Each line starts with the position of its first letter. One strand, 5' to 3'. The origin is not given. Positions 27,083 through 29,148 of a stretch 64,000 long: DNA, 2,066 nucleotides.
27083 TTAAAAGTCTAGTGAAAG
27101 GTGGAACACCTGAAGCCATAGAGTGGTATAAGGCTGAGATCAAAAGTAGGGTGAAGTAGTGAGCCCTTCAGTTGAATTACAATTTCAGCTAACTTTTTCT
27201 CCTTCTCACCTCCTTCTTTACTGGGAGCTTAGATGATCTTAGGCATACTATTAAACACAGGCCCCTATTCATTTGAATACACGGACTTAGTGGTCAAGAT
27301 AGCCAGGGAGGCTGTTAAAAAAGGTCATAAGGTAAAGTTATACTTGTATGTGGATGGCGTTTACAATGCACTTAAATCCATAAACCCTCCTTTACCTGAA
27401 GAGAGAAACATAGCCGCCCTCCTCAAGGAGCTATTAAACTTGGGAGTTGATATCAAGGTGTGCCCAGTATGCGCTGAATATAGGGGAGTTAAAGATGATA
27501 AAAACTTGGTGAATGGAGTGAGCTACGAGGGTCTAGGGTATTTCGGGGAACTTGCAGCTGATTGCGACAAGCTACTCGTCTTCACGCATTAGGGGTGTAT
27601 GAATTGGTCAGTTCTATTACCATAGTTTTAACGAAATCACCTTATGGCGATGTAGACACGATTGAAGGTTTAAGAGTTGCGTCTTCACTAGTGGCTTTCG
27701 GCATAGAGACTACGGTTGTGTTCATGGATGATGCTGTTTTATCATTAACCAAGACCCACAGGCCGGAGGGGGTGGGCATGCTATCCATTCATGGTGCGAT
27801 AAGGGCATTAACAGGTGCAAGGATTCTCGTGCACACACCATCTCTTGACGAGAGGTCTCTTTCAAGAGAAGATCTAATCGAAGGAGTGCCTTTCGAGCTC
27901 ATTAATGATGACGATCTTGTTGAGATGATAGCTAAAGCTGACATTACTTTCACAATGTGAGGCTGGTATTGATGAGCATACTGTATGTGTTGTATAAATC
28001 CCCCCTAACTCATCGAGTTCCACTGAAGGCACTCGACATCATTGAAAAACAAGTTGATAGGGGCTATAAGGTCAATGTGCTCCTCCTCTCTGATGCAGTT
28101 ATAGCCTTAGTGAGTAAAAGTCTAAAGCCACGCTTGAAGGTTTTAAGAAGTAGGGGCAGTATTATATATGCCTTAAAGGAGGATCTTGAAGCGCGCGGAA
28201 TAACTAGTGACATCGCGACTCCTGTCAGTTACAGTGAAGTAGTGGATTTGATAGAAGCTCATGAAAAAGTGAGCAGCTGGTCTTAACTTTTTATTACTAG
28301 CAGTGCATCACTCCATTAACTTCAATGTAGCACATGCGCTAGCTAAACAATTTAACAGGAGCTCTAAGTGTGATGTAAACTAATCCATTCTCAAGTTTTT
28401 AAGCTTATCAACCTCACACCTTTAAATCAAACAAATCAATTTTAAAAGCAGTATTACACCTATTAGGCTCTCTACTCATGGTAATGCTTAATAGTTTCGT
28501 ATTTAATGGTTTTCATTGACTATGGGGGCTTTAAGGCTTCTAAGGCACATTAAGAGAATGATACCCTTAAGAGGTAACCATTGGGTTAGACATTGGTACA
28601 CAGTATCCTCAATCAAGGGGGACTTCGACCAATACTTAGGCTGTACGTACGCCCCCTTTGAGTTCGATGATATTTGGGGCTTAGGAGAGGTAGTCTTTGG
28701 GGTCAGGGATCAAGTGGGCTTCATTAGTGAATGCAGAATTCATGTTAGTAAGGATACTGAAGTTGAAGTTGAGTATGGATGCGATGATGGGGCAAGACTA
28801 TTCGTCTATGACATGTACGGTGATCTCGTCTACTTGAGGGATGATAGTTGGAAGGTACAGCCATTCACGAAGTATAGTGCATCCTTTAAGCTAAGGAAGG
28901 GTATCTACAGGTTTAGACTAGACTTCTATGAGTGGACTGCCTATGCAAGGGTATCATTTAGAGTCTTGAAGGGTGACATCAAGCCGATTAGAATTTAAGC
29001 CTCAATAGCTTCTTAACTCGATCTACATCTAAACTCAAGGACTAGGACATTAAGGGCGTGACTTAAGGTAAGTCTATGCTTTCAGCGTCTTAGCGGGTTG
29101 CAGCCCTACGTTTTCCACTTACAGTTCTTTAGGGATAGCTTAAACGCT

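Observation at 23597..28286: Methanogen-type HdrA embedded in a TusA / DsrE / GcvH-like / DsrEFH sulfur-relay gene set, with no HdrBC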

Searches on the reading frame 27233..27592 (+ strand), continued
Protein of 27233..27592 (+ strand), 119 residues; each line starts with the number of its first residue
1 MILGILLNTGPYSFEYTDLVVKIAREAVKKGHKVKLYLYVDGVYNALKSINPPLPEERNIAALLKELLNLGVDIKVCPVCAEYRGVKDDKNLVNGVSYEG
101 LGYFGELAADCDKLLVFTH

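Call 54: find_encoding_contigs(protein=P0132, flank=9000, max_places=2)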
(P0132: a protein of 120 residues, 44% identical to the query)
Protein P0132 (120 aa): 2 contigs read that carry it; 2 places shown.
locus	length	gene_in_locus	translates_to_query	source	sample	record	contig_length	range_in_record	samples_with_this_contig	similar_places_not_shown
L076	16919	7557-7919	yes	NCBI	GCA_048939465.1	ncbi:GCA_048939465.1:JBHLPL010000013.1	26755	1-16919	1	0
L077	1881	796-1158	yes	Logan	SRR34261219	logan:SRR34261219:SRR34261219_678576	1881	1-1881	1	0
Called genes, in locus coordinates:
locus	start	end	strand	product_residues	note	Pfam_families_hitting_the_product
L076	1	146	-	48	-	PF01978:TrmB (weak)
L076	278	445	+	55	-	PF12838:Fer4_7 (faint), PF14697:Fer4_21 (weak), PF13484:Fer4_16 (faint), PF12837:Fer4_6 (weak), PF00037:Fer4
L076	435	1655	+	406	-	PF00890:FAD_binding_2 (weak), PF01134:GIDA, PF03486:HI0933_like (weak), PF05834:Lycopene_cycl, PF07992:Pyr_redox_2, PF12831:FAD_oxidored, PF01494:FAD_binding_3, PF22578:GGR_cat, +3 more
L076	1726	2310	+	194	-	-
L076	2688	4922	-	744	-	PF02359:CDC48_N, PF02933:CDC48_2, PF05496:RuvB_N, PF07724:AAA_2 (weak), PF00004:AAA, PF17862:AAA_lid_3, PF00004:AAA, PF17862:AAA_lid_3, +18 more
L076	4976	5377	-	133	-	PF03551:PadR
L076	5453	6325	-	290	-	PF00733:Asn_synthase (weak), PF02540:NAD_synthase (weak), PF06508:QueC (weak)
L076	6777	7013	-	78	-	-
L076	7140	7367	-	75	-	PF01206:TusA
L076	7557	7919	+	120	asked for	PF02635:DsrE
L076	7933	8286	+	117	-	PF02635:DsrE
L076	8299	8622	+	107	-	PF04077:DsrH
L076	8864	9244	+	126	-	-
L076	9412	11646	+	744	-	PF00403:HMA, PF00122:E1-E2_ATPase, PF00702:Hydrolase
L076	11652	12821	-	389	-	PF22025:ThiI_fer, PF02926:THUMP, PF02568:ThiI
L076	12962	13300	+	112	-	-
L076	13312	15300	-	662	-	PF03453:MoeA_N, PF00994:MoCF_biosynth, PF03454:MoeA_C, PF12727:PBP_like, PF13531:SBP_bac_11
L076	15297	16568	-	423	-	PF03453:MoeA_N, PF00994:MoCF_biosynth, PF03454:MoeA_C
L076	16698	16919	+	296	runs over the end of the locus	PF00491:Arginase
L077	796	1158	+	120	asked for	PF02635:DsrE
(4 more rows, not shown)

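Call 67: find_encoding_contigs(protein=P0125, flank=8000, max_places=1)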
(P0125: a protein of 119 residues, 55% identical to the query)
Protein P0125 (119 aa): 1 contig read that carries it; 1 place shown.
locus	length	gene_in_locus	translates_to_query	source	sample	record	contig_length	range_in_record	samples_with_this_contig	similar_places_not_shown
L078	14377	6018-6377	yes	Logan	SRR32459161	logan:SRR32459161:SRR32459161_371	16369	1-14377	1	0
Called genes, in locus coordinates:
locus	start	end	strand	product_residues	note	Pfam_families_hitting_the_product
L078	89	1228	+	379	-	PF02163:Peptidase_M50, PF13180:PDZ_2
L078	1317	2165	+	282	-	PF01171:ATP_bind_3, PF03054:tRNA_Me_trans (weak)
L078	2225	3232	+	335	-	PF04055:Radical_SAM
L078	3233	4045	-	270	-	PF00154:RecA_N, PF06745:ATPase, PF13481:AAA_25 (weak), PF23442:DUF7125 (weak)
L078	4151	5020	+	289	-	PF05569:Peptidase_M56 (weak), PF01435:Peptidase_M48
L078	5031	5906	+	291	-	-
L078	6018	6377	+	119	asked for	PF02635:DsrE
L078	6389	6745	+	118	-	PF02635:DsrE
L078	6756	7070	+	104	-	PF04077:DsrH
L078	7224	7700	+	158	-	-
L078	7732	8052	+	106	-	PF11950:DUF3467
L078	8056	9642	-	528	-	PF03853:YjeF_N, PF01256:Carb_kinase, PF02110:HK (faint)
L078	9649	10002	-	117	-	-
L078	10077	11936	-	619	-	PF08915:tRNA-Thr_ED, PF00587:tRNA-synt_2b, PF03129:HGTP_anticodon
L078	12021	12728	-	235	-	PF00483:NTP_transferase, PF12804:NTP_transf_3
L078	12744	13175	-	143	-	-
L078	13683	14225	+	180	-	PF04677:CwfJ_C_1 (weak), PF11969:DcpS_C (weak), PF01230:HIT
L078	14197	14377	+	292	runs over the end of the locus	PF18030:Rimk_N, PF14397:ATPgrasp_ST (faint), PF02655:ATP-grasp_3 (weak), PF08443:RimK, PF02955:GSH-S_ATP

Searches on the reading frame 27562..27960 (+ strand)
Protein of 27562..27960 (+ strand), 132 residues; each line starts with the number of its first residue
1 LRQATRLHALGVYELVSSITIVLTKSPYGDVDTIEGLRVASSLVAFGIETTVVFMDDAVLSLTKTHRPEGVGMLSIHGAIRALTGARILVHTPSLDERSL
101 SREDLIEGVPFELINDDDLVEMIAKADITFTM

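Call 3: search_protein_families(library=pfam, proteins=[window:27562-27960:+], max_evalue=0.01)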
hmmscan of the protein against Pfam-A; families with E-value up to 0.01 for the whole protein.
window:27562-27960:+ (132 aa): 1 family
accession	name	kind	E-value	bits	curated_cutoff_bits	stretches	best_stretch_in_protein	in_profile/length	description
PF02635.20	DsrE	-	4e-14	53.2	22.7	1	18-130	2-114/116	DsrE/DsrF-like family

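Call 4: search_protein_families(library=ncbifam, proteins=[window:27562-27960:+], max_evalue=0.01)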
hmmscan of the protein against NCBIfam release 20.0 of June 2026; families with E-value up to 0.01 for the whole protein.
window:27562-27960:+ (132 aa): 2 families
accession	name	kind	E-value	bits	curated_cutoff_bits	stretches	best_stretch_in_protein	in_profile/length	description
TIGR03010.1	sulf_tusC_dsrF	equivalog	9e-12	45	94.15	1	19-131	2-115/116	sulfurtransferase complex subunit TusC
NF001238.0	PRK00211.1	equivalog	7.6e-09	35.5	79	1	18-131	3-118/119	sulfurtransferase complex subunit TusC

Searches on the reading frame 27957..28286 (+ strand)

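Call 3: search_protein_families(library=pfam, proteins=[window:27957-28286:+], max_evalue=0.01)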
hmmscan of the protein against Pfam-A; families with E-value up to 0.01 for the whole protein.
window:27957-28286:+ (109 aa): 1 family
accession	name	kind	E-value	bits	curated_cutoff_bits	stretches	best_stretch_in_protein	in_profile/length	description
PF04077.17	DsrH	-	8e-13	48.8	24.4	1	40-105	21-88/88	DsrH like protein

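Call 4: search_protein_families(library=ncbifam, proteins=[window:27957-28286:+], max_evalue=0.01)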
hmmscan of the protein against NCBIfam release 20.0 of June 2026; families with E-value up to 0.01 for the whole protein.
window:27957-28286:+ (109 aa): 2 families
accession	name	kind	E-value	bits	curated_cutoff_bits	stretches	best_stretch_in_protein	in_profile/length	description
TIGR03011.1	sulf_tusB_dsrH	equivalog_domain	6.6e-17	61.5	49.2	1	9-108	1-95/95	sulfurtransferase complex subunit TusB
NF010035.0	PRK13510.1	equivalog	2.1e-11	44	104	1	9-108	2-95/95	sulfurtransferase complex subunit TusB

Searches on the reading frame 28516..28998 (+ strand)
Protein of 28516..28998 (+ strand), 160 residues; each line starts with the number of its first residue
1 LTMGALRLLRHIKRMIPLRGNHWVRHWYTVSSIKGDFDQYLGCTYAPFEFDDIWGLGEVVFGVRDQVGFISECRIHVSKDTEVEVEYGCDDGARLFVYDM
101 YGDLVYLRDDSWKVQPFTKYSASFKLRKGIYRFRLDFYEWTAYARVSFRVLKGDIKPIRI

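Call 3: search_protein_families(library=pfam, proteins=[window:28516-28998:+], max_evalue=0.01)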
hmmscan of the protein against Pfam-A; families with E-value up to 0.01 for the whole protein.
window:28516-28998:+ (160 aa): 0 families

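Call 4: search_protein_families(library=ncbifam, proteins=[window:28516-28998:+], max_evalue=0.01)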
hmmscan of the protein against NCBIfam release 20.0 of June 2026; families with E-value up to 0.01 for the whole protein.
window:28516-28998:+ (160 aa): 0 families
